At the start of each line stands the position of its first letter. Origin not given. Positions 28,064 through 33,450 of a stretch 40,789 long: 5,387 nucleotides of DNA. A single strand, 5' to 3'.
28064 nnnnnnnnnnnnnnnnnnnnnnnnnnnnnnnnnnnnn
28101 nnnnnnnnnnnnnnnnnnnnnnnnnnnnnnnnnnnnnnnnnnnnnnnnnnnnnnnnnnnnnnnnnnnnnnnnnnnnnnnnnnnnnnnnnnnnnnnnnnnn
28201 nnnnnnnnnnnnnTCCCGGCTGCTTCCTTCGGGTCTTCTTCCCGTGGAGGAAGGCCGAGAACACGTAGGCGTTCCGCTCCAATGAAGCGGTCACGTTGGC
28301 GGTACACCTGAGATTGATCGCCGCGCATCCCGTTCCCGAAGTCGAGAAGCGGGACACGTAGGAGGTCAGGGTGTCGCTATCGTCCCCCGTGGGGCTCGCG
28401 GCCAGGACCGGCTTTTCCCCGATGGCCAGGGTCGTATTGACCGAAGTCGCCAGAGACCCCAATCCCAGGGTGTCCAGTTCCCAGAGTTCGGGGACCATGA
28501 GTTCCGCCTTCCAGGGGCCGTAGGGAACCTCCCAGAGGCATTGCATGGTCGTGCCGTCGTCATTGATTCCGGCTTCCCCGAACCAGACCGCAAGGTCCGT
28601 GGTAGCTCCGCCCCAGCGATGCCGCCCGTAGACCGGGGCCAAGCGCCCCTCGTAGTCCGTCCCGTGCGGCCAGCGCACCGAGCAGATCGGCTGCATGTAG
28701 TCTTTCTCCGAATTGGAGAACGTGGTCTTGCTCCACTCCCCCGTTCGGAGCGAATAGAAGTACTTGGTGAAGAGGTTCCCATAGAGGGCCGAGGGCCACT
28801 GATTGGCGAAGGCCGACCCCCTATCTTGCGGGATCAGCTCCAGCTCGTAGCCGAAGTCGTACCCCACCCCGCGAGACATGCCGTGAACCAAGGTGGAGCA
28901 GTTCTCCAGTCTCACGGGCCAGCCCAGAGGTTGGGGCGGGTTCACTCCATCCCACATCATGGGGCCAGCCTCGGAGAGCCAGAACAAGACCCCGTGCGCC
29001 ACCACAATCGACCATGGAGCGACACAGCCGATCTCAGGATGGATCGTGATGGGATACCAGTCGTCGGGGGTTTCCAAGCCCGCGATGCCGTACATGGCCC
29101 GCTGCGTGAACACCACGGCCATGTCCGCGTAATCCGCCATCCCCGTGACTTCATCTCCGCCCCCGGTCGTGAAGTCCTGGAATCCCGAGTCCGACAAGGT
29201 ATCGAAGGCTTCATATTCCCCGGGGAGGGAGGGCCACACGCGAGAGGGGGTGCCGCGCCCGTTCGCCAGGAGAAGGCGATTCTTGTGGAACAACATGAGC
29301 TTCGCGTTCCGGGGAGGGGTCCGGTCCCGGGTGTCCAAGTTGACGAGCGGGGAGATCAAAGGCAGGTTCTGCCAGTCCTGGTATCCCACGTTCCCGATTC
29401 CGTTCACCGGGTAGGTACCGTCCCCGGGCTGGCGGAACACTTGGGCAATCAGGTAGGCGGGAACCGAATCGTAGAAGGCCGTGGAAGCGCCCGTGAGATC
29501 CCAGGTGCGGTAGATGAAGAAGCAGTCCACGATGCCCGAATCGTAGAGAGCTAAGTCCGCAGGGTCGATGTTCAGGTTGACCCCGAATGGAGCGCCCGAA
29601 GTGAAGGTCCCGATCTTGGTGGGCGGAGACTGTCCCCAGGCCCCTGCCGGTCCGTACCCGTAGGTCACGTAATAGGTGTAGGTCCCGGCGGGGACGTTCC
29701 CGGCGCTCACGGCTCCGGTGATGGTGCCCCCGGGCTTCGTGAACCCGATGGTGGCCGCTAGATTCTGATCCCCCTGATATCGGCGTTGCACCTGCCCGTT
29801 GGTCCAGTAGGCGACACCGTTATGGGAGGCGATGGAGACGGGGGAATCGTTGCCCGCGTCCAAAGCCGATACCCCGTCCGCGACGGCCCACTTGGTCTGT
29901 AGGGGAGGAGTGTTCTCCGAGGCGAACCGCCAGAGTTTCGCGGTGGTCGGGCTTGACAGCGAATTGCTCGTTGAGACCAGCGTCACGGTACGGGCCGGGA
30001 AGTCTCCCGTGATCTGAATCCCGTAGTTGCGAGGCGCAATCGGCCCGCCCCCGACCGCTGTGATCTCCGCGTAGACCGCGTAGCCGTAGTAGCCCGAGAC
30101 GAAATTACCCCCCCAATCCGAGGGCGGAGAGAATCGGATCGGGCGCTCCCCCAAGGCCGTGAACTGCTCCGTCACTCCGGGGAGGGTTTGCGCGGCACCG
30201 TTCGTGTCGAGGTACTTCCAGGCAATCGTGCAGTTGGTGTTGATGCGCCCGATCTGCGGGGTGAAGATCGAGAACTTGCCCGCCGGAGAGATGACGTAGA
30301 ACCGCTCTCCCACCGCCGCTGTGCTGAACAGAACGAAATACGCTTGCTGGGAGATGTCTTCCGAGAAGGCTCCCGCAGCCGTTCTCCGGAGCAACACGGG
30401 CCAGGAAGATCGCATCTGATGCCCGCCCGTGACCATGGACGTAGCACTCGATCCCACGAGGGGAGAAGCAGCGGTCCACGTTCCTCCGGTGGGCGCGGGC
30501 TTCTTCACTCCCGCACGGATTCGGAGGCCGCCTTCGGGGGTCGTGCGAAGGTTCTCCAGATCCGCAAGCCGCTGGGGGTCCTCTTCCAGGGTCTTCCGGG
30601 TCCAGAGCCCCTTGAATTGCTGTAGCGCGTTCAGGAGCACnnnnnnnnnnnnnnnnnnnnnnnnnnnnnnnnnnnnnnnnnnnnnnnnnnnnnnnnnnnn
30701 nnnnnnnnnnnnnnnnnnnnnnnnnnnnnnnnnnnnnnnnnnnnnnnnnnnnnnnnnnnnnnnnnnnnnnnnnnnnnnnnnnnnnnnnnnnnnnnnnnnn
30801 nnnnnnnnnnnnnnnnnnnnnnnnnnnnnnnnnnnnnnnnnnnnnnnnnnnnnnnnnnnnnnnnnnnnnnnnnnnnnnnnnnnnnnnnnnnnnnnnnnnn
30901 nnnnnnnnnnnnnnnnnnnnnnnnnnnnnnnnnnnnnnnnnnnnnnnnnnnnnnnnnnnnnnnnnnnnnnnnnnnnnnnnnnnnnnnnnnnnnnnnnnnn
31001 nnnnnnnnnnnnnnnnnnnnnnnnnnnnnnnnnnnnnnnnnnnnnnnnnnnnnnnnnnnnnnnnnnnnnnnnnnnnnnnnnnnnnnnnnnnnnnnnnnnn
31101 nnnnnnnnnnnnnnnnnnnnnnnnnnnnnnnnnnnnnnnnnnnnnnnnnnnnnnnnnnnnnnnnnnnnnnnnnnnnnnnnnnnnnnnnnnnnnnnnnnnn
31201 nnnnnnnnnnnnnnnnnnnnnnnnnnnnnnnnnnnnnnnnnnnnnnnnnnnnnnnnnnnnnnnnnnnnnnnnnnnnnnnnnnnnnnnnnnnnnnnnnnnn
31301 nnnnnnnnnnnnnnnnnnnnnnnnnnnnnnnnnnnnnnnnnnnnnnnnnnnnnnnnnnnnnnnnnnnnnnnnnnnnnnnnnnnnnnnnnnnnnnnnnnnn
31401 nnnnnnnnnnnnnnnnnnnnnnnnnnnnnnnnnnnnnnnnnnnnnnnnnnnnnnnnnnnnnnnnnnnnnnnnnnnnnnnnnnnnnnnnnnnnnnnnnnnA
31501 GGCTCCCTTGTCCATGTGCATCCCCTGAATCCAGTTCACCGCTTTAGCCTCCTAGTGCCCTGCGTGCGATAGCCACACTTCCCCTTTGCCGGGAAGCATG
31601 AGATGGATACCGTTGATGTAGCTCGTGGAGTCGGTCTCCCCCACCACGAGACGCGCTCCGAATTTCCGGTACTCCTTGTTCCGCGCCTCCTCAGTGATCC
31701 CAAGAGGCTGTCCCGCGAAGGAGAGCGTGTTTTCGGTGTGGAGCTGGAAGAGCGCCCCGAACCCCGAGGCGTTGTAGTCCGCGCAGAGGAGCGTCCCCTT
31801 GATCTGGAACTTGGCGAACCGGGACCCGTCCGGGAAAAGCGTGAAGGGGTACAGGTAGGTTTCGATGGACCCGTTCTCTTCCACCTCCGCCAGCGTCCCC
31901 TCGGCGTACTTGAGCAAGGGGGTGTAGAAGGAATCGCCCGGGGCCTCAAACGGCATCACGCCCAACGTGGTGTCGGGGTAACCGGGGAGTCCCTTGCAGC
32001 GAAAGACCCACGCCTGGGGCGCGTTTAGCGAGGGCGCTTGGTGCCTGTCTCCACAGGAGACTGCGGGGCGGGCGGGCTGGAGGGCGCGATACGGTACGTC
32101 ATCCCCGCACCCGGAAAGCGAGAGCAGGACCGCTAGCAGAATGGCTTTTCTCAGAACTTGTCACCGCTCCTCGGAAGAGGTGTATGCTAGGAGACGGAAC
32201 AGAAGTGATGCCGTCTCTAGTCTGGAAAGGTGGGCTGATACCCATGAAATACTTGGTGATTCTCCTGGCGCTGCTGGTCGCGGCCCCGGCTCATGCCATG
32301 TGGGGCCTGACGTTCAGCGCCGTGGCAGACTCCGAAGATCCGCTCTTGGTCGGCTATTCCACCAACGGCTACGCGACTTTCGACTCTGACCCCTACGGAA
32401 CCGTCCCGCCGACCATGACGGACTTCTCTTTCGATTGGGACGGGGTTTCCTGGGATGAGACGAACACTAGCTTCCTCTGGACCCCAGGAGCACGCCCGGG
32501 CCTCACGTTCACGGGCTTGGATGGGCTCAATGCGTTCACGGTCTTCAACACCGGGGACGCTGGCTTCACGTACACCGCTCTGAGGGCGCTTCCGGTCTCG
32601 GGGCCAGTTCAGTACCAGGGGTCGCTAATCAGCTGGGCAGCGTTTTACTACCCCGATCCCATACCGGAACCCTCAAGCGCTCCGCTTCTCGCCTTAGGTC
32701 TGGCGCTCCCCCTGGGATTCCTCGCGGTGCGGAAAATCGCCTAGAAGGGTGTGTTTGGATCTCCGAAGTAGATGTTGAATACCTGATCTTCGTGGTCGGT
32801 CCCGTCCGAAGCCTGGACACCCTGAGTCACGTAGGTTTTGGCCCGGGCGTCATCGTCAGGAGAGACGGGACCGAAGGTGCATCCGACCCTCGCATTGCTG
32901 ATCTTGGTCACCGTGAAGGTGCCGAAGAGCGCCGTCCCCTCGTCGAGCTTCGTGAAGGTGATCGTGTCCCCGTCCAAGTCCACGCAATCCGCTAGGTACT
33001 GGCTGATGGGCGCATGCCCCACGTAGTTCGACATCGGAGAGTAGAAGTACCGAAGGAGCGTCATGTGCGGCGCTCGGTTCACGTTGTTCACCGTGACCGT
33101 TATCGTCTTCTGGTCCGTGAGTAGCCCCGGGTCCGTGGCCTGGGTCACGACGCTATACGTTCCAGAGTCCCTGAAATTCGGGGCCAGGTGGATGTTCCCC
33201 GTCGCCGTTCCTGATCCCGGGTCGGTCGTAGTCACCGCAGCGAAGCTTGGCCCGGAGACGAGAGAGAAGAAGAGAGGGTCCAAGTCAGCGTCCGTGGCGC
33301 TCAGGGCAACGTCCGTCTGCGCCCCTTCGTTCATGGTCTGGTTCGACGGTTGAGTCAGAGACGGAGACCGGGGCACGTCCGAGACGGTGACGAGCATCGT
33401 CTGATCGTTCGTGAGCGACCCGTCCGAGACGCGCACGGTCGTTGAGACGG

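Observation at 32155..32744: A PEP-CTERM (exosortase-sorted) protein is encoded antisense inside the late operon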

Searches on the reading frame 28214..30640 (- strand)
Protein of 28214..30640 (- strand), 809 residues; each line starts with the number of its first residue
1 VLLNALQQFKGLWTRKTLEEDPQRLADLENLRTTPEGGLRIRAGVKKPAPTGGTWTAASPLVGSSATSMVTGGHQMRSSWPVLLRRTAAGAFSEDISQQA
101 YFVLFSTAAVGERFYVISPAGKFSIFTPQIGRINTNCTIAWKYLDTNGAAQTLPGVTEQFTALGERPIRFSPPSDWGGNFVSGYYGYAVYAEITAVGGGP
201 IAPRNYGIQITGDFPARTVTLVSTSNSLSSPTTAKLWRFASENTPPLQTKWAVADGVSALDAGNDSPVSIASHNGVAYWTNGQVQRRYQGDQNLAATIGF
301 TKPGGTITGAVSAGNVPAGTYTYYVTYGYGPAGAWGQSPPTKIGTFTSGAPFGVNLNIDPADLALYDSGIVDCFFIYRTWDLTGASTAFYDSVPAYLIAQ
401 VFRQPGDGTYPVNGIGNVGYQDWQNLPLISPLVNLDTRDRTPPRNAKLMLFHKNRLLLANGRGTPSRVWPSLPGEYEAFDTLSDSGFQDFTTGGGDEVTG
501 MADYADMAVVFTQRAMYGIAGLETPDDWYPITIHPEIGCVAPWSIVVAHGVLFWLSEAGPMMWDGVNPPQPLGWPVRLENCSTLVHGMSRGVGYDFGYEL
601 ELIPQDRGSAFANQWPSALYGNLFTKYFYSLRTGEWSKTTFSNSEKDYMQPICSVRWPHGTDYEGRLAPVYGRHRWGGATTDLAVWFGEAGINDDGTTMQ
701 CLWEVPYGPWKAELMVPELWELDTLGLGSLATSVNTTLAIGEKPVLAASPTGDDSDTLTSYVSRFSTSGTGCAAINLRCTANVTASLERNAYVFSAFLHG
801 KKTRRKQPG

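Call 7: search_protein_families(library=phrogs, proteins=[window:28214-30640:-], max_evalue=0.001)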
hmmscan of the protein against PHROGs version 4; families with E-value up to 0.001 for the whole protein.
window:28214-30640:- (809 aa): 2 families
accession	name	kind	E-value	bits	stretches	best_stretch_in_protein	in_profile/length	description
phrog_3287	-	head and packaging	2.6e-07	30.9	1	444-567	147-280/524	virion structural protein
phrog_511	-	head and packaging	7.7e-07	28.8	1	442-565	561-673/862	internal virion protein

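Call 8: search_protein_families(library=pfam, proteins=[window:28214-30640:-], max_evalue=0.001)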
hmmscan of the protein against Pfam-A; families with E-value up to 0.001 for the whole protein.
window:28214-30640:- (809 aa): 0 families

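Call 50: find_homologous_proteins(query=window:28214-30640:-, max_evalue=0.00001)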
Query window:28214-30640:- (809 aa): 8 proteins with E <= 0.00001 among 8000 candidates.
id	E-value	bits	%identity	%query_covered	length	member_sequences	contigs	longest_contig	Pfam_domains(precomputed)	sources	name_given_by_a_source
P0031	0.0e+0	1895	100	100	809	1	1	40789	-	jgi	-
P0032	0.0e+0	1027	58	100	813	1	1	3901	-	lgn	-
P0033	0.0e+0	1018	58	100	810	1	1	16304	-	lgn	-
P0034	2.3e-286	971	55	100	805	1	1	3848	-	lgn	-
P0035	7.7e-268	909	53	100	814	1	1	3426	-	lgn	-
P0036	1.6e-253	862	49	100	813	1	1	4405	-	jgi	jgi:hypothetical protein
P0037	1.1e-207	710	58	72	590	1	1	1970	-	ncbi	-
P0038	1.3e-178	614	41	100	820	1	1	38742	-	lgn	-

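Call 52: find_encoding_contigs(protein=P0033, flank=10000, max_places=2)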
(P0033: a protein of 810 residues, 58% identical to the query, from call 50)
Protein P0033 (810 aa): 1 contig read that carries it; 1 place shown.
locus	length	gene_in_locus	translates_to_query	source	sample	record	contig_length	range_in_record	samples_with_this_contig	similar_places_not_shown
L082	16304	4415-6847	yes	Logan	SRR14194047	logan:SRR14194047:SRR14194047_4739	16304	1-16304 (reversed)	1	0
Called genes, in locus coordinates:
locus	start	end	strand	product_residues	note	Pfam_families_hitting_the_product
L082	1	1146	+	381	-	?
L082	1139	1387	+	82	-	-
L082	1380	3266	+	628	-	-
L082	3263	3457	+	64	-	-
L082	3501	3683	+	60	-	-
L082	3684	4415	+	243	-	-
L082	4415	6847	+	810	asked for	-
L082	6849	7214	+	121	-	-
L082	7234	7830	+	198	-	-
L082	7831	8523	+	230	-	-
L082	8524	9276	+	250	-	-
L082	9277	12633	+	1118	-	-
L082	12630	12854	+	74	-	-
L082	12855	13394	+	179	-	PF01464:SLT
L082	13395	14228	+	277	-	-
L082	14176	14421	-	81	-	-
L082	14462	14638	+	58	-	-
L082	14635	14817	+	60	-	-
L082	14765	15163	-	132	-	-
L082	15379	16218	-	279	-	-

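Call 53: find_encoding_contigs(protein=P0038, flank=10000, max_places=2)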
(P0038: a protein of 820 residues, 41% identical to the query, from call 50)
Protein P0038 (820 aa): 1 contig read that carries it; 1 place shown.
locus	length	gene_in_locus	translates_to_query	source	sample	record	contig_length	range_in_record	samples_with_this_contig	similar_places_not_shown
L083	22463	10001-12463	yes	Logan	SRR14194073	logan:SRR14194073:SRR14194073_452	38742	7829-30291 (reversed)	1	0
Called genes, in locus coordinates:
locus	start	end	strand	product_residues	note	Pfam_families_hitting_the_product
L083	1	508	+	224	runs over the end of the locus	-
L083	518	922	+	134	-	-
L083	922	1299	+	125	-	-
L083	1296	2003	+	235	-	-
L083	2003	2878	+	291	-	-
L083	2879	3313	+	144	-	-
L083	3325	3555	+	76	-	-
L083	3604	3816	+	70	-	-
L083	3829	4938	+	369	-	-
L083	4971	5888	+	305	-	-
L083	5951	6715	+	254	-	-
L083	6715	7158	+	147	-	-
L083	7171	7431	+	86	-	-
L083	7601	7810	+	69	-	-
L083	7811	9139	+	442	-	-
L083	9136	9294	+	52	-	-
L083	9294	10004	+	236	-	PF24175:SU10_adaptor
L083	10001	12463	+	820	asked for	-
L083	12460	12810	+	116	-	-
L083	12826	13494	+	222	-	-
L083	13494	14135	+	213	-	-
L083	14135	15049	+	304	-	-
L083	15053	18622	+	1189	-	-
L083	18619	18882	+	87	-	-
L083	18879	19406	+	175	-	PF01464:SLT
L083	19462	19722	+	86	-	-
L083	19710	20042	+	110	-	-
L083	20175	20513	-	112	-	-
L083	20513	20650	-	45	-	-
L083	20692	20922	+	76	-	-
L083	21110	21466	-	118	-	-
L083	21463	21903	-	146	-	PF24746:DUF7694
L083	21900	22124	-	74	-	-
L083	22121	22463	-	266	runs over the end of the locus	PF04404:ERF (weak)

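Call 56: find_related_loci(query=A3, collection=viral_contigs, flank=10000)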
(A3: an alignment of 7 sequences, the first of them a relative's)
Query A3 (809 aa) in viral_contigs; peptide patterns used: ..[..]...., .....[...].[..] (x = any residue, [..] = any of these).
42 stretches matched a pattern, but none encodes a relative of the query by tblastn (E <= 1e-3).

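Call 57: find_related_loci(query=A3, collection=metagenome_contigs, flank=10000)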
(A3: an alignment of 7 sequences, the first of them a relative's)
Query A3 (809 aa) in metagenome_contigs; peptide patterns used: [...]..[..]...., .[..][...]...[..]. (x = any residue, [..] = any of these).
300 stretches matched a pattern, but none encodes a relative of the query by tblastn (E <= 1e-3).

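Call 58: find_encoding_contigs(protein=P0036, flank=10000, max_places=2)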
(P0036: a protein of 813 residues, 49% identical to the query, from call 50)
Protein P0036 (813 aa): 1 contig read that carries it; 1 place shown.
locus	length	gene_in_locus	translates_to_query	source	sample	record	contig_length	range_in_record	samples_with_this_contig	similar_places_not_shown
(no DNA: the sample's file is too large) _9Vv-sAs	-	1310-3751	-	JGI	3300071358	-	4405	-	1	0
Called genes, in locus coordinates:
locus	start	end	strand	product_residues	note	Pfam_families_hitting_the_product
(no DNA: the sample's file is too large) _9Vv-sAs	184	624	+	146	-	-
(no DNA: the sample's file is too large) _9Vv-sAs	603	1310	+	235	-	-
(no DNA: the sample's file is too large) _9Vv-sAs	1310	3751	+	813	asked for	-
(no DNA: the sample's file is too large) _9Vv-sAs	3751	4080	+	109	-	-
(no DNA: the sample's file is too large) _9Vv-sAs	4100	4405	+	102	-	?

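Call 59: find_encoding_contigs(protein=P0032, flank=10000, max_places=2)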
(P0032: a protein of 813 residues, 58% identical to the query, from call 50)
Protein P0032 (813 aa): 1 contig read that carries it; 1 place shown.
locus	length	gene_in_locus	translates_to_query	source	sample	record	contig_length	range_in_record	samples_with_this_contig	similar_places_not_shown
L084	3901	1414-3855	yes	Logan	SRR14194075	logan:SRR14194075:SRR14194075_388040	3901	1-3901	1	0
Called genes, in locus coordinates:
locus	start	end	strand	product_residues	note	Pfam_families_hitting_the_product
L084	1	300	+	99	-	?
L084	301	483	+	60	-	-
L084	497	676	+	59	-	PF20106:DUF6496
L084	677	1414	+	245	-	PF24175:SU10_adaptor (weak)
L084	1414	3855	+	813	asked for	-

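Call 69: search_dna_similar(query=window:28214-30640:-, collection=phages, mode=protein, max_evalue=0.001, max_rows=20)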
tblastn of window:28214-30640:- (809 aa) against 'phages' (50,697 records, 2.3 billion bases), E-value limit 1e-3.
No match.

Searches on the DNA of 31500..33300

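Call 99: search_rna_families(source=window, start=31500, end=33300, threshold=evalue, max_evalue=1)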
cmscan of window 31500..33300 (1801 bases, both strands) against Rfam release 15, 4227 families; matches with E-value up to 1: 0.
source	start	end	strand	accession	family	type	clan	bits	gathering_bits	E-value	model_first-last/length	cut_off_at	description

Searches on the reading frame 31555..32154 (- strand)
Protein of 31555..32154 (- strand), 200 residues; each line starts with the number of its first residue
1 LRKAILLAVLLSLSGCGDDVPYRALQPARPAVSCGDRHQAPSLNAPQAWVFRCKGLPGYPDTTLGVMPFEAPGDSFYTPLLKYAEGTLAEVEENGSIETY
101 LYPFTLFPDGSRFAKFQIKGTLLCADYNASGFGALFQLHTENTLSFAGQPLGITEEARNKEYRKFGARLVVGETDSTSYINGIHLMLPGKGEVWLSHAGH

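Call 7: search_protein_families(library=phrogs, proteins=[window:31555-32154:-], max_evalue=0.001)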
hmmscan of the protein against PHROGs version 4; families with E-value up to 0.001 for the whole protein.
window:31555-32154:- (200 aa): 0 families

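Call 8: search_protein_families(library=pfam, proteins=[window:31555-32154:-], max_evalue=0.001)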
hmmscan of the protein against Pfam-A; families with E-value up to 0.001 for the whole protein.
window:31555-32154:- (200 aa): 0 families

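Call 94: search_protein_families(library=ncbifam, proteins=[window:31555-32154:-], max_evalue=0.01)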
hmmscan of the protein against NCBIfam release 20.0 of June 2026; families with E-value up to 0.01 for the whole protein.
window:31555-32154:- (200 aa): 0 families

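Call 95: search_protein_families(library=padloc, proteins=[window:31555-32154:-], max_evalue=0.01)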
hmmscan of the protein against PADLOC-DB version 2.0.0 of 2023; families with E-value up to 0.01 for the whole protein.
window:31555-32154:- (200 aa): 0 families
